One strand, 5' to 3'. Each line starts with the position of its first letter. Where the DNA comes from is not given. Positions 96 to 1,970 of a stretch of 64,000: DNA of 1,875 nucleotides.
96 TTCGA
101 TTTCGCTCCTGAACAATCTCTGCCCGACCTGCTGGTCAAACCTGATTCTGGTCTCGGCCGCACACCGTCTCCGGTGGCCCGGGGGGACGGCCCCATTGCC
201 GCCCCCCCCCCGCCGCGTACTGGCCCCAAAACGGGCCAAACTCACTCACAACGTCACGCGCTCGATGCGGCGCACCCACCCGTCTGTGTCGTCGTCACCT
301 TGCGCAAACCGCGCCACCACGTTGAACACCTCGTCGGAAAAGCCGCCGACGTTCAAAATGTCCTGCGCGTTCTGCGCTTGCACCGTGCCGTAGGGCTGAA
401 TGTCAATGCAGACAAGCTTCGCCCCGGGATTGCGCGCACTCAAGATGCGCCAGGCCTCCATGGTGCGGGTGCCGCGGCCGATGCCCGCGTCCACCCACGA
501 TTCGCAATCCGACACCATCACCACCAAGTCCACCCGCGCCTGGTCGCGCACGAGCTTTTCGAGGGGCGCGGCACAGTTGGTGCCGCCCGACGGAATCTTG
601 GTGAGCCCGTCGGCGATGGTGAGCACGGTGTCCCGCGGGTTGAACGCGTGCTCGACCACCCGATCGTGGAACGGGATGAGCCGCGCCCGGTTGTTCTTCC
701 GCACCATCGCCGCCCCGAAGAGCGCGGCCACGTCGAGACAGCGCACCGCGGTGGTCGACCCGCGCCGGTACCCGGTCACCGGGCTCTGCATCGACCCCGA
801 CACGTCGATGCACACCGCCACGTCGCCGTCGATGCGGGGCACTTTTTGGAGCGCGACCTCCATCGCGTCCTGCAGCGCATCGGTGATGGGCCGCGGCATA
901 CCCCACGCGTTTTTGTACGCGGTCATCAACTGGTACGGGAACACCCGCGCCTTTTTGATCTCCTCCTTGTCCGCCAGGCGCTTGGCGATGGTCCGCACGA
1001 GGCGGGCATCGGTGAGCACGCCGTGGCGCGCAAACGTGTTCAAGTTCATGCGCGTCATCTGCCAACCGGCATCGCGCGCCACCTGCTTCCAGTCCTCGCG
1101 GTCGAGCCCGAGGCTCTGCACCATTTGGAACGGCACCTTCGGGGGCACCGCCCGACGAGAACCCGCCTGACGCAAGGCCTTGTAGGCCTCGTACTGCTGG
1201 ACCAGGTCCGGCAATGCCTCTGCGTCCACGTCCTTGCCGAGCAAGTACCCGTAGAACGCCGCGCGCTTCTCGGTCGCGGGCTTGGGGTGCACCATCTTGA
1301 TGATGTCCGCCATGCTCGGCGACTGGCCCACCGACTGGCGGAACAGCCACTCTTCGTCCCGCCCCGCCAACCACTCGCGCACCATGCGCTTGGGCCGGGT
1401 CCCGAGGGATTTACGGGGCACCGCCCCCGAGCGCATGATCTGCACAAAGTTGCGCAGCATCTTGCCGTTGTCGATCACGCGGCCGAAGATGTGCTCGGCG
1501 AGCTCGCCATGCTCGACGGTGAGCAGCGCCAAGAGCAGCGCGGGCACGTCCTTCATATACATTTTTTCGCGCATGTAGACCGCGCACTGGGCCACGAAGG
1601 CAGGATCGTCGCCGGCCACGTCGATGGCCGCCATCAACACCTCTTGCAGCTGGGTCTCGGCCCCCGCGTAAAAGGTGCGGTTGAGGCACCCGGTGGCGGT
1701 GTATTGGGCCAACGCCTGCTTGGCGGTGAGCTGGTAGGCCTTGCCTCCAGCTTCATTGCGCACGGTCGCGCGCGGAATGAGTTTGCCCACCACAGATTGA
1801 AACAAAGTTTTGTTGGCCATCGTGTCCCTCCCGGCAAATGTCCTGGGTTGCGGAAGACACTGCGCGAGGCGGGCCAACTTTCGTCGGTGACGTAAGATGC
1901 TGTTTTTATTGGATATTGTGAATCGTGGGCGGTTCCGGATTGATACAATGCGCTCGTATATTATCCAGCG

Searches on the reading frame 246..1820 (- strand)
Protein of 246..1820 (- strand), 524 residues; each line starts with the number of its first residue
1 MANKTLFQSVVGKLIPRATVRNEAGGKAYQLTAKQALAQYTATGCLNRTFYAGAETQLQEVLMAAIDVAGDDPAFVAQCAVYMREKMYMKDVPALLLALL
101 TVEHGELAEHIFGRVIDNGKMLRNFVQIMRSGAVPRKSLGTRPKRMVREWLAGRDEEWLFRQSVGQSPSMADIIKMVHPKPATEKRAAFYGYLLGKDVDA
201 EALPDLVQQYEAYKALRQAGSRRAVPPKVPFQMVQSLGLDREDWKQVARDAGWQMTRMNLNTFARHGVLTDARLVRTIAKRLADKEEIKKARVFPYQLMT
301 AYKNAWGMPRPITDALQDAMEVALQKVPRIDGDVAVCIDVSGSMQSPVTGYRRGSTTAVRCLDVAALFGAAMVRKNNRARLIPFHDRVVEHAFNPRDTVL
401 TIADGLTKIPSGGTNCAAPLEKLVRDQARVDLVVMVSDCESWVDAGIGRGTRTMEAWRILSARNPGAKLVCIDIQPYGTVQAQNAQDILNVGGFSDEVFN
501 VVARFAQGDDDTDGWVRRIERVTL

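Call 5: find_encoding_contigs(protein=window:246-1820:-, flank=10000, max_places=6)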
Protein window:246-1820:- (524 aa): 2 contigs read that carry it; 2 places shown.
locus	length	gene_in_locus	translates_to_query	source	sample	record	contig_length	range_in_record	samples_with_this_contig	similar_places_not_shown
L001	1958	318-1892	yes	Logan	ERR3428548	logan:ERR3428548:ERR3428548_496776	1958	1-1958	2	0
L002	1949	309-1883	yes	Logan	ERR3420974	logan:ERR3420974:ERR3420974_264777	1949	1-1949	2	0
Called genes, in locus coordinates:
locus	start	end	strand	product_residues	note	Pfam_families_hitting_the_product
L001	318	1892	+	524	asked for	PF05731:TROVE (faint), PF13519:VWA_2 (faint), PF25045:vWA_Ro60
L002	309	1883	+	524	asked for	PF05731:TROVE (faint), PF13519:VWA_2 (faint), PF25045:vWA_Ro60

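Call 6: find_related_loci(query=window:246-1820:-, collection=genome_contigs, flank=10000)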
Query window:246-1820:- (524 aa) in genome_contigs; peptide patterns used: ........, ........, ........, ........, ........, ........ (x = any residue, [..] = any of these).
112 stretches matched a pattern; 59 encode a relative of the query (tblastn E <= 1e-3); 59 distinct loci.
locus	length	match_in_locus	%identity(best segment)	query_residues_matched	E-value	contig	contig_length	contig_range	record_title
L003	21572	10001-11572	58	1-524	0e+0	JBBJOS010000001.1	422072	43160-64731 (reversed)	MAG: Pyrinomonadaceae bacterium isolate RDP_SRG_07 MBC-RDOWN_F0-S0_1, whole genome shotgun sequence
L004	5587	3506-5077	57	1-524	0e+0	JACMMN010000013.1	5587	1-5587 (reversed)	MAG: Pyrinomonadaceae bacterium isolate ES-bin-94 ES-bin-94-contig-k141_329770, whole genome shotgun sequence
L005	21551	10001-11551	57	1-524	0e+0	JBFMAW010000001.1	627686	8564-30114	MAG: Thermodesulfobacteriota bacterium isolate MAG148 MAG148_1, whole genome shotgun sequence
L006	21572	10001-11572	56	1-524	0e+0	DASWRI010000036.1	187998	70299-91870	MAG TPA_asm: Pyrinomonadaceae bacterium isolate SMAG_U3517 k141_168497, whole genome shotgun sequence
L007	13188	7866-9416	58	1-524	0e+0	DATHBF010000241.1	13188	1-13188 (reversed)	MAG TPA_asm: Pyrinomonadaceae bacterium isolate SMAG_U10709 k141_316888, whole genome shotgun sequence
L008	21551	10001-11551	57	1-524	0e+0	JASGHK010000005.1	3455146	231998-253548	MAG: Myxococcales bacterium isolate 5N171 JMF-2111-06-0005.ont.bin.171_4, whole genome shotgun sequence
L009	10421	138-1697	56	1-524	0e+0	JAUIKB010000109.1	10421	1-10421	MAG: Polyangia bacterium isolate Co_bin.340 NODE_35634_length_10421_cov_0.844473, whole genome shotgun sequence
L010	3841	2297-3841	58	1-522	0e+0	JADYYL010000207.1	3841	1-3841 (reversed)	MAG: Deltaproteobacteria bacterium isolate SJ526 c_000000807621, whole genome shotgun sequence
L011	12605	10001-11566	56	1-524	0e+0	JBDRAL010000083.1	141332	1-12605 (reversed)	MAG: Blastocatellia bacterium NZW_1522 contig_82, whole genome shotgun sequence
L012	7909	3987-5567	57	1-524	0e+0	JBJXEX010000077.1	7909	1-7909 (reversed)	MAG: Planctomycetaceae bacterium isolate F1F2.bin.94 k127_3137981, whole genome shotgun sequence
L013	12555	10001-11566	57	1-524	0e+0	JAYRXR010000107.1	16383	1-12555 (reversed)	MAG: Actinomycetota bacterium isolate EBPR_ori4bin.3 k141_131778, whole genome shotgun sequence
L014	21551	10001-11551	56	1-524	0e+0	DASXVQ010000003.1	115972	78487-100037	MAG TPA_asm: Myxococcales bacterium isolate SMAG_U4749 k141_283872, whole genome shotgun sequence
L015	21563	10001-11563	56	1-524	0e+0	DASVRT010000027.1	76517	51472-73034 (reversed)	MAG TPA_asm: Pyrinomonadaceae bacterium isolate SMAG_U3243 k141_26381, whole genome shotgun sequence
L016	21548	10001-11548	58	1-524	0e+0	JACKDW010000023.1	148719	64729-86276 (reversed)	MAG: Myxococcales bacterium isolate HK-STAS-MYXO-17 HK-STAS-MYXO-17_23, whole genome shotgun sequence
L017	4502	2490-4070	57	1-524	0e+0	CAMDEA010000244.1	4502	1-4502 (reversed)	MAG: Planctomyces sp. SH-PL62 isolate MaH-09apr19-81 genome assembly, contig: MaH-09apr19-C45629, whole genome shotgun s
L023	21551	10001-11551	57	1-524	0e+0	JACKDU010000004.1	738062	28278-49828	MAG: Myxococcales bacterium isolate HK-STAS-MYXO-15 HK-STAS-MYXO-15_4, whole genome shotgun sequence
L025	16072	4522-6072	56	1-524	0e+0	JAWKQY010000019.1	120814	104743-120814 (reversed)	MAG: Nannocystaceae bacterium isolate AC1.67 AC1.67.fa-19, whole genome shotgun sequence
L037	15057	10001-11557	53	1-524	9e-179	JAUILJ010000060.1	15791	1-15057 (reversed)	MAG: Polyangia bacterium isolate Co_bin.42 NODE_20635_length_15791_cov_0.872893, whole genome shotgun sequence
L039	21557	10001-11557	53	1-524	4e-178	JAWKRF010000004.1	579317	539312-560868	MAG: Polyangiaceae bacterium isolate AC1.156 AC1.156.fa-4, whole genome shotgun sequence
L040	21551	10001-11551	56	1-524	2e-177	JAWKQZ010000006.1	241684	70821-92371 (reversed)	MAG: Nannocystaceae bacterium isolate BC1.173 BC1.173.fa-6, whole genome shotgun sequence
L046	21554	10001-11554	54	1-524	8e-174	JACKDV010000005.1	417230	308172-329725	MAG: Myxococcales bacterium isolate HK-STAS-MYXO-16 HK-STAS-MYXO-16_5, whole genome shotgun sequence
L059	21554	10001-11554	53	1-524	1e-171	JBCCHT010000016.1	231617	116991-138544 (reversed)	MAG: Myxococcota bacterium isolate P01_B01_bin.73 k141_2643825_length_231617_cov_22.2193, whole genome shotgun sequence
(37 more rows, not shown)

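Call 11: find_related_loci(query=window:246-1820:-, collection=metagenome_contigs, flank=3000)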
Query window:246-1820:- (524 aa) in metagenome_contigs; peptide patterns used: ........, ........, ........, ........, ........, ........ (x = any residue, [..] = any of these).
98 stretches matched a pattern; 51 encode a relative of the query (tblastn E <= 1e-3); 51 distinct loci.
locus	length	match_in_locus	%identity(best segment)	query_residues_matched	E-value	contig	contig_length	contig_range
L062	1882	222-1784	57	1-524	0e+0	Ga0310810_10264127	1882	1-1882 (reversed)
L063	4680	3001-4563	57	1-524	0e+0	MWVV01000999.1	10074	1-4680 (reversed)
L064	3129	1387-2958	56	1-524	0e+0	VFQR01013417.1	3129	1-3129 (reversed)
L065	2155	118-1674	58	1-524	0e+0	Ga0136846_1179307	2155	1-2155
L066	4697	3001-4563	56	1-524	0e+0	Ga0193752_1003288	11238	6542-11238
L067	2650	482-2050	56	1-524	0e+0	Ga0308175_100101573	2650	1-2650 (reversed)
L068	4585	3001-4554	57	1-524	0e+0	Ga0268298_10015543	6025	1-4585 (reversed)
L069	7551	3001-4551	55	1-524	0e+0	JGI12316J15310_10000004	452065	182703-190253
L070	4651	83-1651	57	1-520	0e+0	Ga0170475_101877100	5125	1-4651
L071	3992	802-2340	56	1-520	0e+0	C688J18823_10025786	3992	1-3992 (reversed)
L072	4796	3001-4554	56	1-524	0e+0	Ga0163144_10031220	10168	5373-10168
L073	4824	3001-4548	53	1-524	2e-180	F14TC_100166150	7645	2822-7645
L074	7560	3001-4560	54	1-524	1e-177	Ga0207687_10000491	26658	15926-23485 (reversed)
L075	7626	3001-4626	52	1-524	5e-177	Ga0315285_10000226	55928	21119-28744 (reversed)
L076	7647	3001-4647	55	1-523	7e-177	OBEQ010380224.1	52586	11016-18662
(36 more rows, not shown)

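Call 25: find_homologous_proteins(query=window:246-1820:-, max_evalue=1e-50)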
Query window:246-1820:- (524 aa): 8000 proteins with E <= 1e-50 among 8000 candidates; the best 120 are listed.
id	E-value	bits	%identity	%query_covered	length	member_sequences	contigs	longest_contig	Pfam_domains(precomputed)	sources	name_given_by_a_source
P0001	0.0e+0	1184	100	100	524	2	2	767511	PF13519.13,PF05731.18,PF25045.2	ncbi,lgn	-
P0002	6.0e-195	667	61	100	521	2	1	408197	PF05731.18,PF25045.2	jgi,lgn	jgi:60 kDa SS-A/Ro ribonucleoprotein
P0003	2.8e-194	665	61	100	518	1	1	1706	PF05731.18,PF25045.2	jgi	-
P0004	2.9e-194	665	58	100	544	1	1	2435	PF05731.18,PF25045.2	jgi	jgi:60 kDa SS-A/Ro ribonucleoprotein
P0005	6.0e-194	664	59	100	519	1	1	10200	PF05731.18,PF25045.2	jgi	jgi:60 kDa SS-A/Ro ribonucleoprotein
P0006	2.4e-192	658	61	100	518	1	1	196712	PF05731.18,PF25045.2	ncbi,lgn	ncbi:MAG TPA: TROVE domain-containing protein [Pyrinomonadaceae bacterium]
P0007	5.3e-192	657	60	100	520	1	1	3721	PF05731.18,PF25045.2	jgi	jgi:60 kDa SS-A/Ro ribonucleoprotein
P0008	5.5e-192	657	59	100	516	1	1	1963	PF05731.18,PF25045.2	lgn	-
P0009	4.4e-191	654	60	100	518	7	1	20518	PF05731.18,PF25045.2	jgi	-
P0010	5.0e-191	654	59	100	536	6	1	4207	PF05731.18,PF25045.2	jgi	jgi:60 kDa SS-A/Ro ribonucleoprotein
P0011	5.5e-191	654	58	100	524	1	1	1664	PF05731.18,PF25045.2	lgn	-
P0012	6.0e-191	654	59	100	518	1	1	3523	PF05731.18,PF25045.2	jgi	jgi:60 kDa SS-A/Ro ribonucleoprotein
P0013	6.1e-191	654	57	100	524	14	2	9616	PF05731.18,PF25045.2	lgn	-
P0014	6.7e-191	654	60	99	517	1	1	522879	PF05731.18,PF25045.2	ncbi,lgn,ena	-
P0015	6.9e-191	654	58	100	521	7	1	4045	PF05731.18,PF25045.2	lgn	-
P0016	9.4e-191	653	58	100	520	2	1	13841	PF25045.2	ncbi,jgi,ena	-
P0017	1.1e-190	653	59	100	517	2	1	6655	PF05731.18,PF25045.2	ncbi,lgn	-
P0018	1.2e-190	653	60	100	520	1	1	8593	PF05731.18,PF25045.2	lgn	-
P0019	1.5e-190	652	58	100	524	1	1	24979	PF05731.18,PF25045.2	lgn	-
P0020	1.7e-190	652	59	100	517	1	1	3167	PF05731.18,PF25045.2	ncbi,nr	ncbi:MAG: TROVE domain-containing protein [Rubrivivax sp.]|nr:TROVE domain-containing protein [Pyrin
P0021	2.5e-190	652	59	100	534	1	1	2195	PF05731.18,PF25045.2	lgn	-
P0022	3.0e-190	651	60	100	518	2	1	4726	PF05731.18,PF25045.2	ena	-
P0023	3.9e-190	651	60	100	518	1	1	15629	PF05731.18,PF25045.2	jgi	jgi:60 kDa SS-A/Ro ribonucleoprotein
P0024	5.6e-190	651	59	100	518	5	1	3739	PF05731.18,PF25045.2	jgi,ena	jgi:60 kDa SS-A/Ro ribonucleoprotein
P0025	6.7e-190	650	59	100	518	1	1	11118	PF05731.18,PF25045.2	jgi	jgi:60 kDa SS-A/Ro ribonucleoprotein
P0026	6.9e-190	650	59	100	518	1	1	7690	PF05731.18,PF25045.2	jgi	jgi:60 kDa SS-A/Ro ribonucleoprotein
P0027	7.4e-190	650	60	100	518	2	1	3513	PF05731.18,PF25045.2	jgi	jgi:60 kDa SS-A/Ro ribonucleoprotein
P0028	7.5e-190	650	59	100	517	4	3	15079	PF05731.18,PF25045.2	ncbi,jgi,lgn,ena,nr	ncbi:MAG: TROVE domain-containing protein [Pyrinomonadaceae bacterium]|nr:TROVE domain-containing pr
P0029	7.5e-190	650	59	100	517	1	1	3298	PF05731.18,PF25045.2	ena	-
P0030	9.2e-190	650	60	100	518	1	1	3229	PF05731.18,PF25045.2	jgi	jgi:60 kDa SS-A/Ro ribonucleoprotein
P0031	1.1e-189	650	57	100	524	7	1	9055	PF05731.18,PF25045.2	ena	-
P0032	1.1e-189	650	59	100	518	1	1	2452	PF05731.18,PF25045.2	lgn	-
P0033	1.5e-189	649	57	100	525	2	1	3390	PF05731.18,PF25045.2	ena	-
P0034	1.5e-189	649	57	100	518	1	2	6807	PF05731.18,PF25045.2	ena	-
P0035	1.6e-189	649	59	100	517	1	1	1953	PF05731.18,PF05762.21,PF25045.2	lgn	-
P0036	1.7e-189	649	59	100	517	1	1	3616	PF05731.18,PF25045.2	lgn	-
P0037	1.9e-189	649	59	100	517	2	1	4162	PF05731.18,PF25045.2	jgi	jgi:60 kDa SS-A/Ro ribonucleoprotein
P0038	2.2e-189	649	58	100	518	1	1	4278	PF05731.18,PF25045.2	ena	-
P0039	2.3e-189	648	58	100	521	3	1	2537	PF05731.18,PF25045.2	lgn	-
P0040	2.3e-189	648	59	100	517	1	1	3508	PF05731.18,PF25045.2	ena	-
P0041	2.4e-189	648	59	100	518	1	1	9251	PF05731.18,PF25045.2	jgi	jgi:60 kDa SS-A/Ro ribonucleoprotein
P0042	2.4e-189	648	58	100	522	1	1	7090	PF05731.18,PF05762.21,PF25045.2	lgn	-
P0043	2.6e-189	648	60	100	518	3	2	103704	PF05731.18,PF25045.2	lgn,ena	-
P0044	2.7e-189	648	58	100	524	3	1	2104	PF05731.18,PF25045.2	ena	-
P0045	2.9e-189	648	60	100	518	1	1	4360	PF05731.18,PF25045.2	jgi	jgi:60 kDa SS-A/Ro ribonucleoprotein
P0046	3.0e-189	648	58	100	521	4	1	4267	PF05731.18,PF25045.2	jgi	jgi:60 kDa SS-A/Ro ribonucleoprotein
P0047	3.0e-189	648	60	100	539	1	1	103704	PF05731.18,PF25045.2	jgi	jgi:60 kDa SS-A/Ro ribonucleoprotein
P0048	3.4e-189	648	59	100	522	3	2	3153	PF05731.18,PF25045.2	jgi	-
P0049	3.9e-189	648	59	100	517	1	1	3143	PF05731.18,PF05762.21,PF25045.2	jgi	jgi:60 kDa SS-A/Ro ribonucleoprotein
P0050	4.4e-189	648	57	100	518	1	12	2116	PF05731.18,PF25045.2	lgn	-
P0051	4.6e-189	648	59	100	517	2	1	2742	PF05731.18,PF25045.2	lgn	-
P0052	4.7e-189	647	60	100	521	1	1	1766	PF05731.18,PF25045.2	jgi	jgi:60 kDa SS-A/Ro ribonucleoprotein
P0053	4.8e-189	647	60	100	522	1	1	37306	PF05731.18,PF25045.2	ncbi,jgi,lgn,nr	ncbi:MAG: 60 kDa SS-A/Ro ribonucleoprotein [Acidobacteriota bacterium]|jgi:60 kDa SS-A/Ro ribonucleo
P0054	4.9e-189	647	60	100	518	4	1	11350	PF05731.18,PF25045.2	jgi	jgi:60 kDa SS-A/Ro ribonucleoprotein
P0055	5.1e-189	647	57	100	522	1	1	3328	PF05731.18,PF25045.2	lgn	-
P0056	5.3e-189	647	60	100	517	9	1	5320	PF05731.18,PF05762.21,PF25045.2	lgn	-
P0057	5.5e-189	647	60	100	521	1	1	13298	PF05731.18,PF25045.2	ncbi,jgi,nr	ncbi:MAG: 60 kDa SS-A/Ro ribonucleoprotein [Acidobacteriota bacterium]|jgi:60 kDa SS-A/Ro ribonucleo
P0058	5.6e-189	647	59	100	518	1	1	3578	PF05731.18,PF25045.2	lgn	-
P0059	5.7e-189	647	59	100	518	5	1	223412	PF05731.18,PF25045.2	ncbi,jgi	ncbi:MAG TPA: hypothetical protein VF591_05140 [Pyrinomonadaceae bacterium]|jgi:60 kDa SS-A/Ro ribon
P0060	5.7e-189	647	59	100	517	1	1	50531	PF05731.18,PF25045.2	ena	-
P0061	6.1e-189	647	58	100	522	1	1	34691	PF05731.18,PF25045.2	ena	-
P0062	6.3e-189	647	58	100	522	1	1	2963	PF05731.18,PF25045.2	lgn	-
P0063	6.5e-189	647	58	100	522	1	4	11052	PF05731.18,PF25045.2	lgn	-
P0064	6.5e-189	647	57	100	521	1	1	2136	PF05731.18,PF25045.2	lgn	-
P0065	6.6e-189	647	58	100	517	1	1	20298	PF05731.18,PF25045.2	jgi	jgi:60 kDa SS-A/Ro ribonucleoprotein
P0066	7.1e-189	647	59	100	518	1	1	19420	PF05731.18,PF25045.2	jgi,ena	jgi:60 kDa SS-A/Ro ribonucleoprotein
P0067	7.9e-189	647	57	100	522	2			PF25045.2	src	-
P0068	8.5e-189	647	58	100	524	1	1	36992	PF05731.18,PF25045.2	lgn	-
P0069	1.0e-188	646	59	100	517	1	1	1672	PF05731.18,PF25045.2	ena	-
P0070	1.1e-188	646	57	100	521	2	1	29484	PF05731.18,PF25045.2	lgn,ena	-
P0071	1.1e-188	646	59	100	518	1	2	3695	PF05731.18,PF25045.2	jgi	jgi:60 kDa SS-A/Ro ribonucleoprotein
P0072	1.2e-188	646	57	100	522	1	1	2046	PF25045.2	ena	-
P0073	1.3e-188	646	57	100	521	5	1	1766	PF05731.18,PF25045.2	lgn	-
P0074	1.3e-188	646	57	100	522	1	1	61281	PF25045.2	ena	-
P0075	1.4e-188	646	58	100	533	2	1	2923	PF05731.18,PF05762.21,PF25045.2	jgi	jgi:60 kDa SS-A/Ro ribonucleoprotein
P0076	1.6e-188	646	58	100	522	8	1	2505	PF05731.18,PF25045.2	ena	-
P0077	1.7e-188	646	59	100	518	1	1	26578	PF05731.18,PF25045.2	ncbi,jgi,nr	ncbi:MAG TPA: hypothetical protein VKB12_12515 [Pyrinomonadaceae bacterium]|nr:hypothetical protein 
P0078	1.7e-188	646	59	100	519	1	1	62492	PF05731.18,PF25045.2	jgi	jgi:60 kDa SS-A/Ro ribonucleoprotein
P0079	1.7e-188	646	57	100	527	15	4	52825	PF05731.18,PF25045.2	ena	-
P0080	1.7e-188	646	59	100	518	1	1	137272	PF05731.18,PF25045.2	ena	-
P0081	1.8e-188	646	58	100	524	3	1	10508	PF05731.18,PF25045.2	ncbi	-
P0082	1.8e-188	646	59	100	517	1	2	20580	PF05731.18,PF25045.2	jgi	jgi:60 kDa SS-A/Ro ribonucleoprotein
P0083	1.9e-188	646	60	100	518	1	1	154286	PF05731.18,PF25045.2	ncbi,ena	-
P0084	2.0e-188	645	59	100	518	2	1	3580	PF05731.18,PF25045.2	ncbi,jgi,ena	ncbi:MAG TPA: hypothetical protein VF586_05180 [Pyrinomonadaceae bacterium]|jgi:60 kDa SS-A/Ro ribon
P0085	2.1e-188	645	59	100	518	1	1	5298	PF05731.18,PF25045.2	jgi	jgi:60 kDa SS-A/Ro ribonucleoprotein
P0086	2.3e-188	645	59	100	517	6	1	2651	PF05762.21,PF25045.2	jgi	-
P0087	2.4e-188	645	60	100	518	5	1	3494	PF05731.18,PF25045.2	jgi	jgi:60 kDa SS-A/Ro ribonucleoprotein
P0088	2.5e-188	645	59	100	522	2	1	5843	PF05731.18,PF25045.2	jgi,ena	-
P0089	2.8e-188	645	57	100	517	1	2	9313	PF25045.2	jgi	jgi:60 kDa SS-A/Ro ribonucleoprotein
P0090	3.0e-188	645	58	100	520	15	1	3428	PF05731.18,PF25045.2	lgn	-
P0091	3.1e-188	645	59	100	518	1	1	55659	PF05731.18,PF05762.21,PF25045.2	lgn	-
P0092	3.1e-188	645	56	100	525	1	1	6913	PF05731.18,PF25045.2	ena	-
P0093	3.3e-188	645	60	100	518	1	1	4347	PF05731.18,PF25045.2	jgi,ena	jgi:60 kDa SS-A/Ro ribonucleoprotein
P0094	3.5e-188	645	60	100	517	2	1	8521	PF05731.18,PF25045.2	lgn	-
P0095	3.6e-188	645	58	100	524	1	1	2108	PF05731.18,PF25045.2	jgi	jgi:60 kDa SS-A/Ro ribonucleoprotein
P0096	3.6e-188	645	59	100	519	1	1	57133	PF05731.18,PF25045.2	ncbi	ncbi:MAG: vWA domain-containing protein [Pyrinomonadaceae bacterium]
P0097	3.9e-188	644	58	100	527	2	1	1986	PF05731.18,PF25045.2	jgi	jgi:60 kDa SS-A/Ro ribonucleoprotein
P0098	4.4e-188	644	58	100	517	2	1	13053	PF05731.18,PF25045.2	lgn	-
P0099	5.1e-188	644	59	100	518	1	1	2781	PF05731.18,PF25045.2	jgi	jgi:60 kDa SS-A/Ro ribonucleoprotein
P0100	5.5e-188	644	58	100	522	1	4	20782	PF05731.18,PF25045.2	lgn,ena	-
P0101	5.6e-188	644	59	100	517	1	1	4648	PF05731.18,PF05762.21,PF25045.2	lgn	-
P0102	5.7e-188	644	60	100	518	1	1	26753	PF05731.18,PF25045.2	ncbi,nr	ncbi:MAG TPA: TROVE domain-containing protein [Pyrinomonadaceae bacterium]|nr:TROVE domain-containin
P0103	5.7e-188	644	57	100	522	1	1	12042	PF05731.18,PF25045.2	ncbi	-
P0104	5.8e-188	644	56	100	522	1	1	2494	PF05731.18,PF25045.2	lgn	-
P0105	7.5e-188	644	57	100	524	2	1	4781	PF05731.18,PF25045.2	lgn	-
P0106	8.4e-188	643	59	100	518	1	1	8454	PF05731.18,PF25045.2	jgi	jgi:60 kDa SS-A/Ro ribonucleoprotein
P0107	8.4e-188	643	58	100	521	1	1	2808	PF05731.18,PF25045.2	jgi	jgi:60 kDa SS-A/Ro ribonucleoprotein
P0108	8.8e-188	643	57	100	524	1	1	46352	PF05731.18,PF25045.2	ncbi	-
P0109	9.1e-188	643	58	100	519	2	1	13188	PF05731.18,PF25045.2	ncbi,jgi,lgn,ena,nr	ncbi:MAG TPA: hypothetical protein VK422_08735 [Pyrinomonadaceae bacterium]|nr:hypothetical protein 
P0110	9.1e-188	643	58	100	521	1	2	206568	PF05731.18,PF25045.2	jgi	jgi:60 kDa SS-A/Ro ribonucleoprotein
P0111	9.4e-188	643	58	100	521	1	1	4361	PF05731.18,PF25045.2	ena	-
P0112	9.8e-188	643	59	100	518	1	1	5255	PF05731.18,PF25045.2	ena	-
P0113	1.1e-187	643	58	100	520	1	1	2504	PF05731.18,PF25045.2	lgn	-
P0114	1.1e-187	643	58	100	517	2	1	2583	PF05731.18,PF25045.2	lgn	-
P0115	1.1e-187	643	57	100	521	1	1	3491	PF05731.18,PF25045.2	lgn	-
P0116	1.3e-187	643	57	100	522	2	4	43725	PF05731.18,PF25045.2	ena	-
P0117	1.5e-187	643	58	100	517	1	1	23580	PF05731.18,PF25045.2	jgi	jgi:60 kDa SS-A/Ro ribonucleoprotein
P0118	1.5e-187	642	59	100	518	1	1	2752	PF25045.2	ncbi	-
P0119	1.5e-187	642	57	100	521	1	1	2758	PF05731.18,PF25045.2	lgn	-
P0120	1.7e-187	642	57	100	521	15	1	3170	PF05731.18,PF25045.2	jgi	-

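Call 26: list_cluster_members(proteins=[P0001])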
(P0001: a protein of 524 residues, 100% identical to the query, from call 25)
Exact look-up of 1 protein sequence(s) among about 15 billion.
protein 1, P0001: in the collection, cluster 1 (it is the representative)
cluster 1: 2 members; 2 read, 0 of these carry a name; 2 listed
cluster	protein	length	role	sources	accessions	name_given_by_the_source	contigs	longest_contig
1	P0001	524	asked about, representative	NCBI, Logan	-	-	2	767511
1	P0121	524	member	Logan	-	-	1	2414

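Call 27: find_encoding_contigs(protein=P0121, flank=10000, max_places=6)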
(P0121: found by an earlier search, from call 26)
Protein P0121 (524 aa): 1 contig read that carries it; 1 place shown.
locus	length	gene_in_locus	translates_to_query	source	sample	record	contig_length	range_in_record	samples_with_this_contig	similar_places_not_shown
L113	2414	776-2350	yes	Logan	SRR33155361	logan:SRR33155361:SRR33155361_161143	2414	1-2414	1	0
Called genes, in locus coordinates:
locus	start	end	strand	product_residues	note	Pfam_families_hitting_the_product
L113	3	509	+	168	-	?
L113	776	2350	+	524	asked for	PF05731:TROVE (faint), PF13519:VWA_2 (faint), PF25045:vWA_Ro60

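Call 28: find_encoding_contigs(protein=P0001, flank=10000, max_places=10)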
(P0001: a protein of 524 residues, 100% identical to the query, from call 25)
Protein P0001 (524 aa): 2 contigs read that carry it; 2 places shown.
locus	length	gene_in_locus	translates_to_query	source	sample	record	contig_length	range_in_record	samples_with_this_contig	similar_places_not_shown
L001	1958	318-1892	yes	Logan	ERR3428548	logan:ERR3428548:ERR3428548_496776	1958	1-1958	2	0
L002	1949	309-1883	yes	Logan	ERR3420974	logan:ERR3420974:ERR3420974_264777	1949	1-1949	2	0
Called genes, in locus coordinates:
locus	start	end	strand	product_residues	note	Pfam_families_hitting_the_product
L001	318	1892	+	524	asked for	PF05731:TROVE (faint), PF13519:VWA_2 (faint), PF25045:vWA_Ro60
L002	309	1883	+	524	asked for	PF05731:TROVE (faint), PF13519:VWA_2 (faint), PF25045:vWA_Ro60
